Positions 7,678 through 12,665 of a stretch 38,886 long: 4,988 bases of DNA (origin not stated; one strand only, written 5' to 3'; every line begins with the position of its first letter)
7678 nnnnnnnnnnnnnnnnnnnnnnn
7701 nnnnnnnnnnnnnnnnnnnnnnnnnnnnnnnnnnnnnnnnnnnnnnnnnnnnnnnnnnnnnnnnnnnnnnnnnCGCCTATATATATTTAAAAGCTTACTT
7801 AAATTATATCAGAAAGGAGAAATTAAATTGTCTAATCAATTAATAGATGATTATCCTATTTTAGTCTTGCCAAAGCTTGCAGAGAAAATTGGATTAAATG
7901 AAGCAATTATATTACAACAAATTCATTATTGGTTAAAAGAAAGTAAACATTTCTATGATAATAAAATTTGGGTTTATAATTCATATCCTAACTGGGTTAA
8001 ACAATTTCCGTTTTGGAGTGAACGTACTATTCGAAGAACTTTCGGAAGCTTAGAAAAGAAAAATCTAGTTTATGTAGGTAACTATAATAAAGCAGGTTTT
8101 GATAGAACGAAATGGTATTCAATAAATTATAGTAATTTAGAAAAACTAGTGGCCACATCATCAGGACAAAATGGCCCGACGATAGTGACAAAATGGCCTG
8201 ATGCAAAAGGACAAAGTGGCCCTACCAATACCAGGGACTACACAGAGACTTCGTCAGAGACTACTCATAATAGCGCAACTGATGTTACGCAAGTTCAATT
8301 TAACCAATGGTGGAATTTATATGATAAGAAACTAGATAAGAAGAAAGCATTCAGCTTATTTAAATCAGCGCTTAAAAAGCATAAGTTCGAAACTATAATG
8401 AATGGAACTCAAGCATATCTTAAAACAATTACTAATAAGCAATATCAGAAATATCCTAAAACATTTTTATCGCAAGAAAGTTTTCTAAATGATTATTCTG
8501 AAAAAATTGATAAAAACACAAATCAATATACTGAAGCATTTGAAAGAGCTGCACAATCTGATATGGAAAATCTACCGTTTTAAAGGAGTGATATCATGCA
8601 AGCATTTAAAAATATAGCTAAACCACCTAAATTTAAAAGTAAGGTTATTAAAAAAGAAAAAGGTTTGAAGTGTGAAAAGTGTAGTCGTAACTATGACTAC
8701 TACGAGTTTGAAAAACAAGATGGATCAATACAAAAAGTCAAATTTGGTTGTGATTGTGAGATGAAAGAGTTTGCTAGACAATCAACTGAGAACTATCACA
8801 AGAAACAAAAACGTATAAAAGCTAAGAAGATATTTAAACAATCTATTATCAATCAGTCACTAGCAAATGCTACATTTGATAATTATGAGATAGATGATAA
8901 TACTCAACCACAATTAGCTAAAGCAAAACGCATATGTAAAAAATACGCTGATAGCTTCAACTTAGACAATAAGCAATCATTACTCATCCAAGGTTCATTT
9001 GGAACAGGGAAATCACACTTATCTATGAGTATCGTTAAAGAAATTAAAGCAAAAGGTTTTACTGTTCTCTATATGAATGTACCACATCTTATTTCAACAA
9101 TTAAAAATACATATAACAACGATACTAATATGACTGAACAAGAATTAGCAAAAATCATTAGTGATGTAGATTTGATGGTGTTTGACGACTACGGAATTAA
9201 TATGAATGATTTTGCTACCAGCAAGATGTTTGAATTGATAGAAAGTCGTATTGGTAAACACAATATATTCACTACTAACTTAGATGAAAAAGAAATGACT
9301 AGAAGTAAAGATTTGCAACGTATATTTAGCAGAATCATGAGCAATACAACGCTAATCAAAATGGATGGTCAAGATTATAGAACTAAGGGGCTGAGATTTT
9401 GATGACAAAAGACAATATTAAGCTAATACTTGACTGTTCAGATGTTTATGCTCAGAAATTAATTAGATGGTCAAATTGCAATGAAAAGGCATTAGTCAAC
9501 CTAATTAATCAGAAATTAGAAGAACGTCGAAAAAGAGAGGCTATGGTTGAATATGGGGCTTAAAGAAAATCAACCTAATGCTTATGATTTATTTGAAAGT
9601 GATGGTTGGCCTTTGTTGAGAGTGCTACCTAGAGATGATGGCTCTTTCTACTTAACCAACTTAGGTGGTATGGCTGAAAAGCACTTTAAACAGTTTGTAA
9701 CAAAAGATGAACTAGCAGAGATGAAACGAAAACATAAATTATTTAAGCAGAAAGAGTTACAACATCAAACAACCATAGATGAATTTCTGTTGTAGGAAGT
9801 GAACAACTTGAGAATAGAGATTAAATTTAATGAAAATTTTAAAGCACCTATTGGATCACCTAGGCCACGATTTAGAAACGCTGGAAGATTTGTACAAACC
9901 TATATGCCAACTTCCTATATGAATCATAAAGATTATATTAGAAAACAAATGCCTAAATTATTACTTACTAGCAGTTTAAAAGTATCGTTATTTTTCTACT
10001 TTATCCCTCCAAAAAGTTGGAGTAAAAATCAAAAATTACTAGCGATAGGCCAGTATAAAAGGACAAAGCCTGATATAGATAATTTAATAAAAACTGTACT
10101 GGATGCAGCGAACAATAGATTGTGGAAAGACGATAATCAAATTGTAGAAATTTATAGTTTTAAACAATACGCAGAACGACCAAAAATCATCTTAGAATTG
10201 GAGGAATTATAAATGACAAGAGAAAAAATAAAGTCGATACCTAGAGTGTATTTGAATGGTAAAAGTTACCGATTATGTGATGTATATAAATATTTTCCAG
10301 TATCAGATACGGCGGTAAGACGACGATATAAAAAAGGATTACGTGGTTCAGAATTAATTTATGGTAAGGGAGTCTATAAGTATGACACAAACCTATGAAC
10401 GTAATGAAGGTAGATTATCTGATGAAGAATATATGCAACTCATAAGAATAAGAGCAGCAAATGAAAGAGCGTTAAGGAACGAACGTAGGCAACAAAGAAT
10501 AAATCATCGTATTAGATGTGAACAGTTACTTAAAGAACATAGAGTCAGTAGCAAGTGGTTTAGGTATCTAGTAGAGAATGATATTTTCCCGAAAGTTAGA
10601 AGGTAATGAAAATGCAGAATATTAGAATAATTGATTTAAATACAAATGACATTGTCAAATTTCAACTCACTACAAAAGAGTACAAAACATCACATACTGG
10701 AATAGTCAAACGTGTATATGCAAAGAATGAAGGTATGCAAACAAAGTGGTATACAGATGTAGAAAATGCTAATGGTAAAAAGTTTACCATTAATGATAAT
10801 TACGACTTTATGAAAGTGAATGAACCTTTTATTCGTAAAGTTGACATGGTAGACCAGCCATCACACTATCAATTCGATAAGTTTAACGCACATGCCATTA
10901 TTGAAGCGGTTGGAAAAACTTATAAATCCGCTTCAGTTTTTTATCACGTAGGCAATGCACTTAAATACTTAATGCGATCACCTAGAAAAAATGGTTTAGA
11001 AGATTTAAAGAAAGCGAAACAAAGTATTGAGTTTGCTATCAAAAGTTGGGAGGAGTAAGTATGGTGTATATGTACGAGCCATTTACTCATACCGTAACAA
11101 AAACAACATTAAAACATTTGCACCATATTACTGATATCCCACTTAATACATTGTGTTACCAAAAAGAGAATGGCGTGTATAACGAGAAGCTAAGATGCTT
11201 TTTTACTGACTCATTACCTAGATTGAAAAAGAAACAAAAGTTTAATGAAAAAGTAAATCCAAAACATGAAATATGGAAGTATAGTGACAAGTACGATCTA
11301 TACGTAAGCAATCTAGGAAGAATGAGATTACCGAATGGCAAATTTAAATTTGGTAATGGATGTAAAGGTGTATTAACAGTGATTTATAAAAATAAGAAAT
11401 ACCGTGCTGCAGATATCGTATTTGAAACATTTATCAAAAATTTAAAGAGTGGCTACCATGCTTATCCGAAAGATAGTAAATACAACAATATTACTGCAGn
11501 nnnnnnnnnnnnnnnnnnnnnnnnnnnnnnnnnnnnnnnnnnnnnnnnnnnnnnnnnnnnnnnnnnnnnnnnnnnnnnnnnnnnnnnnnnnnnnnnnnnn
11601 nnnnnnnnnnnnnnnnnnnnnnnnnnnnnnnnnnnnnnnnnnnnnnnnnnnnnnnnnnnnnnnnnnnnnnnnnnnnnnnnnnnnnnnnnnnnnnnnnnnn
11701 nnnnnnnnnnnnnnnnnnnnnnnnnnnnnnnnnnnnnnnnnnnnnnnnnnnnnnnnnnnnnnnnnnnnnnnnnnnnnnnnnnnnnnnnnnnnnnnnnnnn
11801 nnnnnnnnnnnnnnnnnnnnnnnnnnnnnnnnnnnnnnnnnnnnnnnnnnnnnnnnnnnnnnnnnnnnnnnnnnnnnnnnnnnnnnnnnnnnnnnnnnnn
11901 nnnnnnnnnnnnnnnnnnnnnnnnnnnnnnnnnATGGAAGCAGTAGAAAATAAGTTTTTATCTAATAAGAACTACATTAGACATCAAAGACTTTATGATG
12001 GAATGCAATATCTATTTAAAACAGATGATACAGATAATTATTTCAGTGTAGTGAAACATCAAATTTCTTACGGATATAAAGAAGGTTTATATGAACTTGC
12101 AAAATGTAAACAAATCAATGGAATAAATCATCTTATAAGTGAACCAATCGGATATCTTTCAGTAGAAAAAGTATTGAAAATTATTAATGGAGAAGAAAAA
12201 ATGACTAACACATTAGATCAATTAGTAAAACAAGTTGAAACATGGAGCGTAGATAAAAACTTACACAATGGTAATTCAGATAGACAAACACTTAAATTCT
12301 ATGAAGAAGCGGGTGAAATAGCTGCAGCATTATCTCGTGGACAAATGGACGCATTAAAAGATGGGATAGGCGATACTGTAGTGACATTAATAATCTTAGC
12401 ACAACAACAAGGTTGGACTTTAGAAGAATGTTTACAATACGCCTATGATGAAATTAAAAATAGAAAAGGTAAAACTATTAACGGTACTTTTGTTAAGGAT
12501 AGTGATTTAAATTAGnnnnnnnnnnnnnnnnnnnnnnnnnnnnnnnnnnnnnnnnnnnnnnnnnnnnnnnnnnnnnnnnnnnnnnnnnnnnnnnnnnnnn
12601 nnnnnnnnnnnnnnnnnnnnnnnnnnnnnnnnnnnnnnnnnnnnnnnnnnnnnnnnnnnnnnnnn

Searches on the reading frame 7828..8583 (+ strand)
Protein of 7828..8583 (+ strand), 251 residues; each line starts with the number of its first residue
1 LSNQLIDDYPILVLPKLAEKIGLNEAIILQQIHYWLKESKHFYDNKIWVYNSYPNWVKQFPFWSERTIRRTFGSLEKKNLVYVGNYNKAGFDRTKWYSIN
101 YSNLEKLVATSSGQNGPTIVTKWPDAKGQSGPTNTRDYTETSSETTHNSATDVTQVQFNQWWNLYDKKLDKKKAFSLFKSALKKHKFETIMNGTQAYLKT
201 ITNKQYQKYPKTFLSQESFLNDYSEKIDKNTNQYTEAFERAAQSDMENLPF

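Call 3: search_protein_families(library=pfam, proteins=[window:7828-8583:+], max_evalue=1)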
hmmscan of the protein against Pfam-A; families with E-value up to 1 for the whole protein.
window:7828-8583:+ (251 aa): 2 families
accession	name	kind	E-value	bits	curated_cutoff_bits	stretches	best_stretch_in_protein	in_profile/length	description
PF09494.16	Slx4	-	0.025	15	24.8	1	15-43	12-40/60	Slx4 endonuclease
PF21305.2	type_II_gspD_N0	-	0.17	12.2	27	1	166-193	38-65/71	GspD-like, N0 domain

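Call 4: search_protein_families(library=phrogs, proteins=[window:7828-8583:+], max_evalue=0.1)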
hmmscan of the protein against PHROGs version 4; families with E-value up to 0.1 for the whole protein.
window:7828-8583:+ (251 aa): 9 families
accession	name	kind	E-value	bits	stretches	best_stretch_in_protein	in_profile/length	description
phrog_6493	-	DNA, RNA and nucleotide metabolism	1.4e-60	205.8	1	1-215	2-208/261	DnaD-like helicase loader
phrog_270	-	DNA, RNA and nucleotide metabolism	1.3e-32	114.7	1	23-234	42-261/383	replication initiation protein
phrog_428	-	DNA, RNA and nucleotide metabolism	1.9e-27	97.5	1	5-251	85-335/455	replication initiation protein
phrog_11233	-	DNA, RNA and nucleotide metabolism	5.6e-25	89.3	1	16-187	9-186/297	replication initiation protein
phrog_678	-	DNA, RNA and nucleotide metabolism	9.5e-12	46.1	1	1-175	35-210/346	replication initiation O-like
phrog_9327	-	DNA, RNA and nucleotide metabolism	1.4e-07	32.4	1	129-222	144-241/276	primosomal protein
phrog_16304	-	unknown function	3.8e-05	24.7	1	146-231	136-224/244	-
phrog_25653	-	unknown function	0.049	15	0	16-58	9-52/82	-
phrog_2598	-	unknown function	0.082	13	0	137-238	239-339/352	-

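Call 72: search_protein_families(library=ncbifam, proteins=[window:7828-8583:+], max_evalue=0.01)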
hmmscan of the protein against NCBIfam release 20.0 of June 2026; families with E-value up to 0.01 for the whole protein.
window:7828-8583:+ (251 aa): 0 families

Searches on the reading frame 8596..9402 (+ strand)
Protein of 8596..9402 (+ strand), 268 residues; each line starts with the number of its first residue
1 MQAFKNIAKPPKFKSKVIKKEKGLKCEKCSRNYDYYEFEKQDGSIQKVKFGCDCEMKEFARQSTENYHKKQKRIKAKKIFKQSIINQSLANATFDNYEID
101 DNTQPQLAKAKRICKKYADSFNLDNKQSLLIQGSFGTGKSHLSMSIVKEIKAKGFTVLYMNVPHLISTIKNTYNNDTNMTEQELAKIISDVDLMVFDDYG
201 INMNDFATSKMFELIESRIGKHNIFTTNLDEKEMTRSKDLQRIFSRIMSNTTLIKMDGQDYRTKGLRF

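Call 3: search_protein_families(library=pfam, proteins=[window:8596-9402:+], max_evalue=1)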
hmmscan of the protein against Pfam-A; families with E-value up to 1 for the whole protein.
window:8596-9402:+ (268 aa): 25 families
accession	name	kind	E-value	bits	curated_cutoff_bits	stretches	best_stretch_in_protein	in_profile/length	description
PF01695.23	IstB_IS21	-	1.8e-13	51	24.1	1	79-264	52-233/238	IstB-like ATP binding protein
PF00308.24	Bac_DnaA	-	1.8e-05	25.5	23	1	92-200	5-107/162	Bacterial DnaA ATPAse domain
PF24883.2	NPHP3_N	-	0.00021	21.9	24.8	1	124-164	20-60/164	Nephrocystin 3, N-terminal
PF25199.1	nSTAND_NTPase5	-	0.00023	21.5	34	1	98-199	13-105/145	Novel STAND NTPase 5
PF20720.3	nSTAND3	-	0.00024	21.3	27.2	1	123-176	14-64/155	Novel STAND NTPase 3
PF03969.22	AFG1_ATPase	-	0.0013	18.3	27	1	89-267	22-209/361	AFG1-like ATPase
PF08298.17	AAA_PrkA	-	0.0013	18.3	25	1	74-222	40-188/358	PrkA AAA domain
PF07088.17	GvpD_P-loop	-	0.0029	18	24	1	121-217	5-100/189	GvpD gas vesicle protein, P-loop domain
PF04851.21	ResIII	-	0.0032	17.8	22.5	1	112-186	10-86/164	Type III restriction enzyme, res subunit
PF05970.20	PIF1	-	0.004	17.2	25.9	1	111-159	7-55/223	PIF1-like helicase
PF12775.13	AAA_7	-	0.004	17.1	25.8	1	121-165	28-72/181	P-loop containing dynein motor region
PF01637.24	ATPase_2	-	0.011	16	33.2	1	124-219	18-109/225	ATPase domain predominantly from Archaea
PF09848.15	SLFN-g3_helicase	-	0.011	15.5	24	1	127-182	2-60/354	Schlafen group 3, DNA/RNA helicase domain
PF07728.20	AAA_5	-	0.023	15.1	22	1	129-198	2-74/139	AAA domain (dynein-related subfamily)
PF00004.35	AAA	-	0.036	15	21.2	1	129-175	1-45/131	ATPase family associated with various cellular activities (AAA)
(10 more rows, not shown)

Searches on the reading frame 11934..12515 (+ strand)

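Call 64: search_protein_families(library=pfam, proteins=[window:11934-12515:+], max_evalue=0.001)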
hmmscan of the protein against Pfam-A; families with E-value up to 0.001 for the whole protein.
window:11934-12515:+ (193 aa): 2 families
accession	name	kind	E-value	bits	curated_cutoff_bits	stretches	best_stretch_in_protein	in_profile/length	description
PF03819.22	MazG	-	7.1e-06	26.6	22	1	123-178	11-70/74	MazG nucleotide pyrophosphohydrolase domain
PF01503.22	PRA-PH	-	0.00026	21.8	21.3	1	90-168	4-80/86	Phosphoribosyl-ATP pyrophosphohydrolase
